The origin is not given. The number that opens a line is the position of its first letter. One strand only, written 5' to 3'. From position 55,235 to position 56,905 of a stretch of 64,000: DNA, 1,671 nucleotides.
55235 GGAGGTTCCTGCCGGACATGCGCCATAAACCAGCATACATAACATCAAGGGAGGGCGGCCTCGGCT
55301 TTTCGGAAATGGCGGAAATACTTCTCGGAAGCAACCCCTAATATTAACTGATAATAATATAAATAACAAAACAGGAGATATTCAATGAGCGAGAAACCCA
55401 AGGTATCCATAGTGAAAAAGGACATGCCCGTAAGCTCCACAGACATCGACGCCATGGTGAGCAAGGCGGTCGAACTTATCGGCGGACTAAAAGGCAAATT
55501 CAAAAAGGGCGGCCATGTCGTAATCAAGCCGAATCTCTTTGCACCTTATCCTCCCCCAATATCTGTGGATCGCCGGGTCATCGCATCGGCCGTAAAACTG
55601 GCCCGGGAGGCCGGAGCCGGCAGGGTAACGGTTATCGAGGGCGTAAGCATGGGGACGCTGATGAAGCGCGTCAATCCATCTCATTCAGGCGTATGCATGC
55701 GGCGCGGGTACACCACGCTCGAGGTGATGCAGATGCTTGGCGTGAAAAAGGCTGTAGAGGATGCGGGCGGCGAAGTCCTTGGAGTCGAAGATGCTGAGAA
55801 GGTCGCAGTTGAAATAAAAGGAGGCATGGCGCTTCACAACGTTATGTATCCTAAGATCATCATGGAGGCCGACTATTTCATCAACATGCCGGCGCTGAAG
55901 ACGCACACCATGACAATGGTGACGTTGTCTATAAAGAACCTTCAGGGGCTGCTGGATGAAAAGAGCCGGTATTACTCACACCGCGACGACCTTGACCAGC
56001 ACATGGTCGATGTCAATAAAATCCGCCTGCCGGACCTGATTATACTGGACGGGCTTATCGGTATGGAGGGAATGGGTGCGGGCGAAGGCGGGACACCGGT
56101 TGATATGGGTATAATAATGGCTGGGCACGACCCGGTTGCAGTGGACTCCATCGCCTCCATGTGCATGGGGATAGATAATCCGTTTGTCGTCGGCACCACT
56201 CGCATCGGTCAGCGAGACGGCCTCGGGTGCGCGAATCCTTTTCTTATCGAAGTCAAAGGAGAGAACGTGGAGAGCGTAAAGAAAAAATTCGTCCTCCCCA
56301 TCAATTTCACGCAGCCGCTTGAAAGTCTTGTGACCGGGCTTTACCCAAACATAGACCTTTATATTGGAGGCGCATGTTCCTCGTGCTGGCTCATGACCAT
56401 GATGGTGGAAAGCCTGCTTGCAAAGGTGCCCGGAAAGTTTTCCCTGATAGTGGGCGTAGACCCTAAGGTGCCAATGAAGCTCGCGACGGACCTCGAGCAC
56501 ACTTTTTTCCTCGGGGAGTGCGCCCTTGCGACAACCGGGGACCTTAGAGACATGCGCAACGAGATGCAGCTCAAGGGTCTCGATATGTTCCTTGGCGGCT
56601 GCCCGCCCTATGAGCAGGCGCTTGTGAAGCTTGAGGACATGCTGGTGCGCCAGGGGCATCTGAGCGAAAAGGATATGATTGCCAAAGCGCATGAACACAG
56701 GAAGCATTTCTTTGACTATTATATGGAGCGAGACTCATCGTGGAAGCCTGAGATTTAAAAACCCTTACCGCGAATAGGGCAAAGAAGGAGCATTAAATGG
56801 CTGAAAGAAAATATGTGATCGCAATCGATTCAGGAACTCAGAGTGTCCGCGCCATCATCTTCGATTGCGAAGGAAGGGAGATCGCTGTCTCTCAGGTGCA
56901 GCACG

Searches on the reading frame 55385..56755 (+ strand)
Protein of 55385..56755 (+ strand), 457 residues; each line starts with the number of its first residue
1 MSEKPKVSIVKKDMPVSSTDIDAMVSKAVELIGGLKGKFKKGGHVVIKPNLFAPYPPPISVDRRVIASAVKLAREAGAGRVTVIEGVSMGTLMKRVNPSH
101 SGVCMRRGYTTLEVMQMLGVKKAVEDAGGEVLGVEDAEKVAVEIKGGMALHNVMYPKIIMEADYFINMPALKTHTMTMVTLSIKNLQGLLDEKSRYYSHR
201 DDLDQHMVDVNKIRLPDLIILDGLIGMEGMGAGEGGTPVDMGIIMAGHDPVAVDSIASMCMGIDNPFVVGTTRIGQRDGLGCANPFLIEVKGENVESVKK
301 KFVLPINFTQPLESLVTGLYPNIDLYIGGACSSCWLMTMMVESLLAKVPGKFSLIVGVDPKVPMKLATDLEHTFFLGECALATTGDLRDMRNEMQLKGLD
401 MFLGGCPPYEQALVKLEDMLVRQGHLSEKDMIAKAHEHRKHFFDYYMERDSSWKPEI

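Call 79: search_protein_families(library=ncbifam, proteins=[window:55385-56755:+], max_evalue=1e-10)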
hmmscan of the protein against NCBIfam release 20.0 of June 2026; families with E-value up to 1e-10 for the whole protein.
window:55385-56755:+ (457 aa): 1 family
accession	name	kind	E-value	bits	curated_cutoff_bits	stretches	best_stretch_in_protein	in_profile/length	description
NF052623.1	Npun_F2552_fam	equivalog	2.2e-19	70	500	1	16-281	11-258/314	Npun_F2552 family protein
